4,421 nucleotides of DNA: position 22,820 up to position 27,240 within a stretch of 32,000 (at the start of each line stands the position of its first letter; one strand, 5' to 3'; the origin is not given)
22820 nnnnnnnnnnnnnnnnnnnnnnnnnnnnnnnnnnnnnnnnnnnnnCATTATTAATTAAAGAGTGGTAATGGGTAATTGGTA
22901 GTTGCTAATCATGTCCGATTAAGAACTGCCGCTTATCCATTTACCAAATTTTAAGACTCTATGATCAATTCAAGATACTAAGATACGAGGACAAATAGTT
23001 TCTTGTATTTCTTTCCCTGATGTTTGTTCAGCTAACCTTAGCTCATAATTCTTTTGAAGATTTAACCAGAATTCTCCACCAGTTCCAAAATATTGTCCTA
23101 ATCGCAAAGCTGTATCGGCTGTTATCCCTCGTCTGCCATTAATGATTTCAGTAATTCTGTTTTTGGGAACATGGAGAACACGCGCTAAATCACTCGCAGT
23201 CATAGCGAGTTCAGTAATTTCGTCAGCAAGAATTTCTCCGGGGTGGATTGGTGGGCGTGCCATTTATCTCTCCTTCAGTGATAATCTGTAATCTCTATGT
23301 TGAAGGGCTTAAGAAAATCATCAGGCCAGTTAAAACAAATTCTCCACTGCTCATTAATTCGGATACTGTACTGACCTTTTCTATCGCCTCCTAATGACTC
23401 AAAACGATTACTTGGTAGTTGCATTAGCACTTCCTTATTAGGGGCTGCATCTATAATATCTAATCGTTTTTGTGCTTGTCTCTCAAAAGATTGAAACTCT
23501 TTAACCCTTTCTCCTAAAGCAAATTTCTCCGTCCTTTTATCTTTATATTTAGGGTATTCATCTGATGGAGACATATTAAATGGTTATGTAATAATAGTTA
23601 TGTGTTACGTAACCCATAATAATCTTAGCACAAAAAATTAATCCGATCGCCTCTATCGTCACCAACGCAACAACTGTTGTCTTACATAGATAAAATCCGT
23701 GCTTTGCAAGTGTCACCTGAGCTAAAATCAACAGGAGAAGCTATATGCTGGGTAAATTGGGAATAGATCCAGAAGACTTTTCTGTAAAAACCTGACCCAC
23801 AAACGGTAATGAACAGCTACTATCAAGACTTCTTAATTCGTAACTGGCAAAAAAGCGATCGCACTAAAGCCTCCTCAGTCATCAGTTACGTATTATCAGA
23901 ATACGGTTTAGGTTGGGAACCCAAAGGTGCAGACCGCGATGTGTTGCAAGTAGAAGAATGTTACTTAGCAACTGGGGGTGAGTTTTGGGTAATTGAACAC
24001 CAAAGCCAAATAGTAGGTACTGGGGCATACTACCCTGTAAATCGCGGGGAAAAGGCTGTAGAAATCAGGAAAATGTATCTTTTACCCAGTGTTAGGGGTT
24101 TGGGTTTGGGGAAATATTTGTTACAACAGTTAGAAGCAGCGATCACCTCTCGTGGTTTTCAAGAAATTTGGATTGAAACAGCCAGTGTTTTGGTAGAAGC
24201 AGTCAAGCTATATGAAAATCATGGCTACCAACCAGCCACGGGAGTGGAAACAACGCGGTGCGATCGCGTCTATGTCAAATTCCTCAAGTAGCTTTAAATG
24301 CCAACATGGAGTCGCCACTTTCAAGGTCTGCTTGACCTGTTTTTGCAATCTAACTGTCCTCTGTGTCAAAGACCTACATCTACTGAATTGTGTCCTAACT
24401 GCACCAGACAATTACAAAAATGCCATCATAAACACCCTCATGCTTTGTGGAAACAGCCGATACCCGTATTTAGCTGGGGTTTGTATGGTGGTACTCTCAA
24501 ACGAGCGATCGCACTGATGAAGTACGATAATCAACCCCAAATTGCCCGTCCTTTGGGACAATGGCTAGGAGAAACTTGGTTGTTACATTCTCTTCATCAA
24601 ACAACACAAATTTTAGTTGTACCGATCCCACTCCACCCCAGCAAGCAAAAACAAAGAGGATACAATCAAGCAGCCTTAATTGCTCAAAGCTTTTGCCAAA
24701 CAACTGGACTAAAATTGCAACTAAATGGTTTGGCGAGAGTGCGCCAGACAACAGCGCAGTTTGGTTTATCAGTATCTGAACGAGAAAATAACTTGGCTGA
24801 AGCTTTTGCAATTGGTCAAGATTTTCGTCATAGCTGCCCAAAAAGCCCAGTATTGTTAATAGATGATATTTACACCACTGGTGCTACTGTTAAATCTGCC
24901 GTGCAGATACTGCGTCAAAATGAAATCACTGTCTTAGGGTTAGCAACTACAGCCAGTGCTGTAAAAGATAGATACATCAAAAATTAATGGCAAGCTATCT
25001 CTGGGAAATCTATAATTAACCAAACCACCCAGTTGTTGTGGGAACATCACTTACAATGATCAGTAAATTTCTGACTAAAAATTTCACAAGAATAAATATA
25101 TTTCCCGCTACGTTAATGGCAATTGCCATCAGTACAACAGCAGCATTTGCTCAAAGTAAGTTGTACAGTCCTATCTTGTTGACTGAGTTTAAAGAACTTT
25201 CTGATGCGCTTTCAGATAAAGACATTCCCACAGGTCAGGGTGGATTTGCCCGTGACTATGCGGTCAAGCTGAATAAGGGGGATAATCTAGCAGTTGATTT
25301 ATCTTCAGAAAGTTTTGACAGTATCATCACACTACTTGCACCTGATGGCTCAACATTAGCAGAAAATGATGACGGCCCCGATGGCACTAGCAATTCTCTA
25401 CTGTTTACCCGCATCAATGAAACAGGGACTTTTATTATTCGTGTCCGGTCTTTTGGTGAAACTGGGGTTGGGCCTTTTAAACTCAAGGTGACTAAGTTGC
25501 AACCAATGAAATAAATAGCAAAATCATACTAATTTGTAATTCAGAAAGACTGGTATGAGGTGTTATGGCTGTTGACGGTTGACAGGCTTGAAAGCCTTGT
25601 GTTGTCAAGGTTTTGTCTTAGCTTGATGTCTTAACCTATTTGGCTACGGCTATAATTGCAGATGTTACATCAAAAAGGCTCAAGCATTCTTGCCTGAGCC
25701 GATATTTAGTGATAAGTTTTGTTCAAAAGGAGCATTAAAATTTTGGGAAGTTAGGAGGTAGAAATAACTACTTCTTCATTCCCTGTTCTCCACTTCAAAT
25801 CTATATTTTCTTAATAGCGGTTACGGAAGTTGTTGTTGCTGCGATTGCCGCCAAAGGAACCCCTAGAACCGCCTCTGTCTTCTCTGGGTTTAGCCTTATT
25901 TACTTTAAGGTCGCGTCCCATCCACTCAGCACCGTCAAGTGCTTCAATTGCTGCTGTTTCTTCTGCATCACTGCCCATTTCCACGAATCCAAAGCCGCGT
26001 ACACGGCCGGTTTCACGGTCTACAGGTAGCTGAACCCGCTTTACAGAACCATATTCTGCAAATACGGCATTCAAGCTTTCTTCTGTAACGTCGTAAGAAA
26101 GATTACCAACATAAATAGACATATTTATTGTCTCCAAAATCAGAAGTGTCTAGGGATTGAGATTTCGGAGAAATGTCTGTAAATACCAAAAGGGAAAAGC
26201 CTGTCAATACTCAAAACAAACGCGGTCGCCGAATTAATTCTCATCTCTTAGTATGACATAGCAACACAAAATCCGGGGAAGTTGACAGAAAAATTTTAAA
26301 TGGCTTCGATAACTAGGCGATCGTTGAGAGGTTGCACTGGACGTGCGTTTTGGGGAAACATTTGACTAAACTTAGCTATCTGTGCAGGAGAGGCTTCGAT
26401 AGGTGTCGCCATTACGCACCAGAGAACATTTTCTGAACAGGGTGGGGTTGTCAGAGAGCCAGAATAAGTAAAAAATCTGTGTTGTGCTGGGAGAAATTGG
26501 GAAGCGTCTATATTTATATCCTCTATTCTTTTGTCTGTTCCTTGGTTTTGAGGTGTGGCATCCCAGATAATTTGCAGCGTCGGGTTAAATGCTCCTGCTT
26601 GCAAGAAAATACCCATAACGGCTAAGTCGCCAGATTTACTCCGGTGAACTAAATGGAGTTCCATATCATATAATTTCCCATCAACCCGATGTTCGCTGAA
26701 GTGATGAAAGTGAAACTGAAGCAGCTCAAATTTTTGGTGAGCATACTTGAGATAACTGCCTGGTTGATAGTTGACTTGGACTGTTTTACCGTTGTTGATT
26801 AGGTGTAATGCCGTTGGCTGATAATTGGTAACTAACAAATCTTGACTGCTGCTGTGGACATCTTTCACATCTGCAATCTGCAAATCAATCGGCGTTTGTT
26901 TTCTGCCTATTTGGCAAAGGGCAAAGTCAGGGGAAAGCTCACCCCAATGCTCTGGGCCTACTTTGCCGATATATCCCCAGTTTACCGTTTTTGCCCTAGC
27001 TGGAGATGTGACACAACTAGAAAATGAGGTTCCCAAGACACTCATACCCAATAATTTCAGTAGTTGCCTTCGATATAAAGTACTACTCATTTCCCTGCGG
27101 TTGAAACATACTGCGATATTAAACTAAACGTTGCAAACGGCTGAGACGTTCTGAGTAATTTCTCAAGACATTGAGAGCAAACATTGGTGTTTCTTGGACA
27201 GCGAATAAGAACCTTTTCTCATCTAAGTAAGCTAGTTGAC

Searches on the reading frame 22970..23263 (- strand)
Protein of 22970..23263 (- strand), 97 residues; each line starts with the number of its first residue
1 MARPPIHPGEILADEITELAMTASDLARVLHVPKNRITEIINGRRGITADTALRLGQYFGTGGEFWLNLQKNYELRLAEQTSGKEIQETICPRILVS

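Call 47: search_protein_families(library=pfam, proteins=[window:22970-23263:-], max_evalue=0.001)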
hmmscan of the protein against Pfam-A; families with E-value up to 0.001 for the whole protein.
window:22970-23263:- (97 aa): 3 families
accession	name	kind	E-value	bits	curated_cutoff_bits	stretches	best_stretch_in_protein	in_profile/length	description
PF01381.28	HTH_3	-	7.4e-07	29.6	23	1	18-62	7-51/55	Helix-turn-helix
PF13560.12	HTH_31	-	3.2e-05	24.6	27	1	21-64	15-59/64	Helix-turn-helix domain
PF12844.13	HTH_19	-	0.00025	21.4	30.2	1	18-60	10-52/64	Helix-turn-helix domain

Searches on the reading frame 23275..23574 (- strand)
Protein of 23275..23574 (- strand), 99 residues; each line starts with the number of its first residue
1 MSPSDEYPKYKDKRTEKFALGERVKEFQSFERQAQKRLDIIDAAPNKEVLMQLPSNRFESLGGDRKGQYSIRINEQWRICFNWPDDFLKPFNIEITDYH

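Call 48: search_protein_families(library=pfam, proteins=[window:23275-23574:-], max_evalue=0.001)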
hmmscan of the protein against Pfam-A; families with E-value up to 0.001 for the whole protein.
window:23275-23574:- (99 aa): 1 family
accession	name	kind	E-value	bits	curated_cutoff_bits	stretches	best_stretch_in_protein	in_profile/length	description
PF05015.19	HigB-like_toxin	-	1.2e-12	48.6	27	1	10-87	3-82/91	RelE-like toxin of type II toxin-antitoxin system HigB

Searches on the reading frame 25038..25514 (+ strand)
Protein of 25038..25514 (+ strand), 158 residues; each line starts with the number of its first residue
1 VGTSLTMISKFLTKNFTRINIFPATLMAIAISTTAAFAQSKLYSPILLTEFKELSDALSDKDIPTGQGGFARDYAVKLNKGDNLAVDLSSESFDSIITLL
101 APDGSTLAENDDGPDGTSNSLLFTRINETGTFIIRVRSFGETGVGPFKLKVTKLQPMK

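Call 48: search_protein_families(library=pfam, proteins=[window:25038-25514:+], max_evalue=0.001)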
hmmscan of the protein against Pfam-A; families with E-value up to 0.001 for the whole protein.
window:25038-25514:+ (158 aa): 1 family
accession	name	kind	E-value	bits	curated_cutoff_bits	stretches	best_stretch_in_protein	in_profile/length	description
PF04151.21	PPC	-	7.6e-10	40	25.9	1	73-138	4-70/70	Bacterial pre-peptidase C-terminal domain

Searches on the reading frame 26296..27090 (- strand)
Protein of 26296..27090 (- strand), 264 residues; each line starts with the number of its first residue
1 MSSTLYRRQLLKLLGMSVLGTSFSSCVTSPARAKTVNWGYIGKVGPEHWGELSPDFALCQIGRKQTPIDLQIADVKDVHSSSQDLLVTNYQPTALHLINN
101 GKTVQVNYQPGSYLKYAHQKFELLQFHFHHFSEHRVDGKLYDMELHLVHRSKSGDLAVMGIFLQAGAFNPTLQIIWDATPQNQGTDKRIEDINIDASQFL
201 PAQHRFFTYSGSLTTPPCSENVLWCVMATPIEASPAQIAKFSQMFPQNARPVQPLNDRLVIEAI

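Call 48: search_protein_families(library=pfam, proteins=[window:26296-27090:-], max_evalue=0.001)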
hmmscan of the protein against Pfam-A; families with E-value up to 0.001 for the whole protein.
window:26296-27090:- (264 aa): 1 family
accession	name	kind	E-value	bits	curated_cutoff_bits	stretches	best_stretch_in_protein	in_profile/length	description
PF00194.26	Carb_anhydrase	-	6.2e-46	157.5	27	1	45-261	2-251/254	Eukaryotic-type carbonic anhydrase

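Call 50: search_protein_families(library=ncbifam, proteins=[window:26296-27090:-], max_evalue=0.00001)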
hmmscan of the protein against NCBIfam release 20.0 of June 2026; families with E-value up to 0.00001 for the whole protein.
window:26296-27090:- (264 aa): 0 families
